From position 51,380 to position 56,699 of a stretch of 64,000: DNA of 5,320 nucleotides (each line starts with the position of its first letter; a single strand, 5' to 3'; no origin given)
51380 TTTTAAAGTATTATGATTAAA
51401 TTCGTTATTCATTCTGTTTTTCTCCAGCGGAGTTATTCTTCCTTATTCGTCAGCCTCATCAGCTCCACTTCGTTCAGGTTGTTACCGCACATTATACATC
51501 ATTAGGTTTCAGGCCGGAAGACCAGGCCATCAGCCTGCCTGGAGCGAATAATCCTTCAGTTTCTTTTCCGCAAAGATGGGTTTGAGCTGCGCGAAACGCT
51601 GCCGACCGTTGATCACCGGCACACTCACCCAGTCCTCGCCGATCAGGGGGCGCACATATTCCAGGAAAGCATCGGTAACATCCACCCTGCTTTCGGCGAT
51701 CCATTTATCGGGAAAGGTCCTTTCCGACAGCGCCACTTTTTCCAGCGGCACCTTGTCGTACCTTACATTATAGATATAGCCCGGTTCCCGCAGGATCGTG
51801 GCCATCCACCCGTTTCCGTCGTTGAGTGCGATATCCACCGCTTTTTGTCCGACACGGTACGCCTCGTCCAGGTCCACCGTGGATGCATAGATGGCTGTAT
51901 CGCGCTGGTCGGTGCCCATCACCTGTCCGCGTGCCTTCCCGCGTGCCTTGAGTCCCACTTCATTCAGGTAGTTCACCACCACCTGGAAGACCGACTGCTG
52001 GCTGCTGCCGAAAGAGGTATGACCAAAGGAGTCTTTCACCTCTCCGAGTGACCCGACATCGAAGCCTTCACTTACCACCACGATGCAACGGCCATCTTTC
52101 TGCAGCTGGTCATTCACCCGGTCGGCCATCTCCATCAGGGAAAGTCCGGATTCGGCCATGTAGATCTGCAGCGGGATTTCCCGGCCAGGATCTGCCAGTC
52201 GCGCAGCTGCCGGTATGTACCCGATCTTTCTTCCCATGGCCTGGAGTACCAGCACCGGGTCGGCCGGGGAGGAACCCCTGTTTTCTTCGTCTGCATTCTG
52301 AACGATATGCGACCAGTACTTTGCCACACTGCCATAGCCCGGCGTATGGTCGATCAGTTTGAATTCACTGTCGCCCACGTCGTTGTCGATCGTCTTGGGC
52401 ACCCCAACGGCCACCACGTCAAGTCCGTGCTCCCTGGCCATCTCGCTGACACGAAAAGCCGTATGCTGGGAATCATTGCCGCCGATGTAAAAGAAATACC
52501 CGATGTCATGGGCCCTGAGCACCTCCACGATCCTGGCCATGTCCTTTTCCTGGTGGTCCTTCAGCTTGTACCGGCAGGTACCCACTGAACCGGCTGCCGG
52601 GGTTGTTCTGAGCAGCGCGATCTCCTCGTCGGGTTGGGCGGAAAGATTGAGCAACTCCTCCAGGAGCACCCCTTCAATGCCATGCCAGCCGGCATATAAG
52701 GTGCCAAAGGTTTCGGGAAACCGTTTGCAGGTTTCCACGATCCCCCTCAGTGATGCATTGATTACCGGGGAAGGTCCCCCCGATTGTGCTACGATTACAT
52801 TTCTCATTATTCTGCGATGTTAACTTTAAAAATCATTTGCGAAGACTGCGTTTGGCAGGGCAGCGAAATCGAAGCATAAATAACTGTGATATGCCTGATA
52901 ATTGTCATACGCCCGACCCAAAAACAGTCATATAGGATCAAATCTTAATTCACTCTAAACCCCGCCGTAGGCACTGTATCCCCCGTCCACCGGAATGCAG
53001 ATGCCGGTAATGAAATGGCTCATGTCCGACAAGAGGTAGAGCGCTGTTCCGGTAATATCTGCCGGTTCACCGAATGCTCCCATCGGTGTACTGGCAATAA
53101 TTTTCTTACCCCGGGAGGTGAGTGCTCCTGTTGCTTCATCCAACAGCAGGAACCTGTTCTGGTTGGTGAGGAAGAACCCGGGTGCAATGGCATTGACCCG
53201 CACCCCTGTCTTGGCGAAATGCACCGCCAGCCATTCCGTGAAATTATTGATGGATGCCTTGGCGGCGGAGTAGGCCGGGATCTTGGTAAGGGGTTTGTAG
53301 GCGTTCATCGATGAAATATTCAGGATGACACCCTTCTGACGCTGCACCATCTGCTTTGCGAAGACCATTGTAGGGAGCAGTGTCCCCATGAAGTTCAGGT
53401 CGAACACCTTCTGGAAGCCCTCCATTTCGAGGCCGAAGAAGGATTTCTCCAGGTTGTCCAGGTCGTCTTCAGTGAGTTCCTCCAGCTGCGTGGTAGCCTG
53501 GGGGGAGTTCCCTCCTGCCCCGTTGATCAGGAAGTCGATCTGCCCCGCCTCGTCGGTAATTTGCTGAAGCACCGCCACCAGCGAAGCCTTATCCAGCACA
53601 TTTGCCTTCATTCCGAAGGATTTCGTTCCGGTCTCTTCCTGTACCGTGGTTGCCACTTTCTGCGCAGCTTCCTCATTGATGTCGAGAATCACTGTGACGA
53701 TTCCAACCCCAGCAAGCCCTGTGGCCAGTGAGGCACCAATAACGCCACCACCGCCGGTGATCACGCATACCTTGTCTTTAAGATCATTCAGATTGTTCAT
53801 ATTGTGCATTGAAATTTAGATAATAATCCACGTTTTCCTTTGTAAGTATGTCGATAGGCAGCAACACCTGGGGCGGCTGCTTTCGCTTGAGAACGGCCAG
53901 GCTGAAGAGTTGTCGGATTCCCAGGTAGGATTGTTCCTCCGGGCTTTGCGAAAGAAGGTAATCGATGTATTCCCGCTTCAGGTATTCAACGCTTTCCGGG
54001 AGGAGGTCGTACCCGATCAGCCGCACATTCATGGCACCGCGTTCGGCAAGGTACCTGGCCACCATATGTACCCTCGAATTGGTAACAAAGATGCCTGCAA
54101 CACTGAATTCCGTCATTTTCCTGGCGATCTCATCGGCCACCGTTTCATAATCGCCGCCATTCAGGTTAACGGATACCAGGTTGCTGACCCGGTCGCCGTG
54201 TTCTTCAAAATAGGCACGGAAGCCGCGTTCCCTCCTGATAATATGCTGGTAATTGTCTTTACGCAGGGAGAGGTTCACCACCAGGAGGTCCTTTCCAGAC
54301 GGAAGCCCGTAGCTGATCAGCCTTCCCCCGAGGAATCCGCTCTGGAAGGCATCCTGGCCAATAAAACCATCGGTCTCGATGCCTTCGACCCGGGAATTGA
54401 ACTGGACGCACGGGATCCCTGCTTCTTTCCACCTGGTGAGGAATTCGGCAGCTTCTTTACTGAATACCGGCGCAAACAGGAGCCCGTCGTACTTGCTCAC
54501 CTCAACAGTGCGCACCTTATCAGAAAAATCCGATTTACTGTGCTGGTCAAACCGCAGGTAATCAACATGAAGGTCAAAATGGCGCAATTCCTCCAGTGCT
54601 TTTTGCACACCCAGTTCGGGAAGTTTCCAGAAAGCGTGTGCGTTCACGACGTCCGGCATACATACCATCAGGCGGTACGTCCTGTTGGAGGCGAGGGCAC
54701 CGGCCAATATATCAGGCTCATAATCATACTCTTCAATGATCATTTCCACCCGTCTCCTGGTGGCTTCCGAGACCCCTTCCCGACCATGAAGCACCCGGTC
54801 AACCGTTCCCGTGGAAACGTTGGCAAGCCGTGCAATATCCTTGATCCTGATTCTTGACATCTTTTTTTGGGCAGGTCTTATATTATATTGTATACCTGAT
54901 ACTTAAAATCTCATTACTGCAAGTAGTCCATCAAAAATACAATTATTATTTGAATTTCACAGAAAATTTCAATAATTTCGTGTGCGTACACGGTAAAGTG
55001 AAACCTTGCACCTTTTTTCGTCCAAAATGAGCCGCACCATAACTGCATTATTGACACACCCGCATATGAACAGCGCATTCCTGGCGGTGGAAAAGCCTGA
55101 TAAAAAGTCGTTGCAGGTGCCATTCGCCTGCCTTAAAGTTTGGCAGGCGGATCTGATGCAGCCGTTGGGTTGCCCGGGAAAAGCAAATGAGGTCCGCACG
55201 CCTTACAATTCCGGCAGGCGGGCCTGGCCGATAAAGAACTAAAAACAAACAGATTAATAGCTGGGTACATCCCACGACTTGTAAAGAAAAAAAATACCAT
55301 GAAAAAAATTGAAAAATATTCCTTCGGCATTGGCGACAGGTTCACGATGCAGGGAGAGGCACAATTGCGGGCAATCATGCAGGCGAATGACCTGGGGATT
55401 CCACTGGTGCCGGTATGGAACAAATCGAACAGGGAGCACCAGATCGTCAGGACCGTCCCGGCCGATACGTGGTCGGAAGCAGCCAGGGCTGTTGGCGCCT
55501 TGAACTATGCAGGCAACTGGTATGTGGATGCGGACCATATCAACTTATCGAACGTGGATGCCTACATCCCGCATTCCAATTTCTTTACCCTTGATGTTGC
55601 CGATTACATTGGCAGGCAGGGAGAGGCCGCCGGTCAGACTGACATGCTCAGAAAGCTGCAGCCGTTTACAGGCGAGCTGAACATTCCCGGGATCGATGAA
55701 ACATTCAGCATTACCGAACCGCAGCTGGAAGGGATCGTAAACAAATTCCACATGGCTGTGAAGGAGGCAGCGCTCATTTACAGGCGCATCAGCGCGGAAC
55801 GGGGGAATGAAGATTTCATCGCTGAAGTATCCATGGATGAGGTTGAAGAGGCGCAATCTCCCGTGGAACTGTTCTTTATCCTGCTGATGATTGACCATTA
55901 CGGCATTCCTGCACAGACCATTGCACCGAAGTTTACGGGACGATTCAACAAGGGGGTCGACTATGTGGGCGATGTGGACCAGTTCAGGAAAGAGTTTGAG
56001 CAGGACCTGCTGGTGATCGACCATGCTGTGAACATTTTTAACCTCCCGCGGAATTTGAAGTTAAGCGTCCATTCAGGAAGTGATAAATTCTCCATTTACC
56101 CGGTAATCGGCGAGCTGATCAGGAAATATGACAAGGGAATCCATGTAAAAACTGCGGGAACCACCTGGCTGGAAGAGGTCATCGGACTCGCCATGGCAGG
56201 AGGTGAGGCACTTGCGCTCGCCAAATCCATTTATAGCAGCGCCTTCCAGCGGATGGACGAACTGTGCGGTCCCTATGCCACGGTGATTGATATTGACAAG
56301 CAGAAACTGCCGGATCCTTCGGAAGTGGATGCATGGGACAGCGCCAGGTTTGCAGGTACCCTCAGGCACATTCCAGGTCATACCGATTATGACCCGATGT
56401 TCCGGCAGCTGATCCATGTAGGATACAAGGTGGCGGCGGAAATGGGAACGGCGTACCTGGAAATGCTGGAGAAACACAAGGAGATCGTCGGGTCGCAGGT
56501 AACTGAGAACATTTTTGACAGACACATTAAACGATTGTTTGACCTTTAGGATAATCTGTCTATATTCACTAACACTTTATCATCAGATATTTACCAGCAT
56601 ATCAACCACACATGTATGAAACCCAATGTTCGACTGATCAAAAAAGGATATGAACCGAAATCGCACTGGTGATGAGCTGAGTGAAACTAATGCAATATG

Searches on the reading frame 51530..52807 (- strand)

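Call 81: search_protein_families(library=pfam, proteins=[window:51530-52807:-], max_evalue=0.00001)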
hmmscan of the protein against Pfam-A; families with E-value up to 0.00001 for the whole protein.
window:51530-52807:- (425 aa): 1 family
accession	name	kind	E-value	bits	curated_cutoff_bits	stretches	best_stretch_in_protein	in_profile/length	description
PF00365.25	PFK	-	2.1e-35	122.9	30.9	1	3-326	1-276/277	Phosphofructokinase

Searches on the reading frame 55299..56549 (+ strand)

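Call 81: search_protein_families(library=pfam, proteins=[window:55299-56549:+], max_evalue=0.00001)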
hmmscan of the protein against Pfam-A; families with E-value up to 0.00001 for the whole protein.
window:55299-56549:+ (416 aa): 1 family
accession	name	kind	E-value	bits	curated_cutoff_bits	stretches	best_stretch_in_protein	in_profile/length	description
PF16257.11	UxaE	-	1.1e-53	183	27.1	1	5-398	79-461/475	tagaturonate epimerase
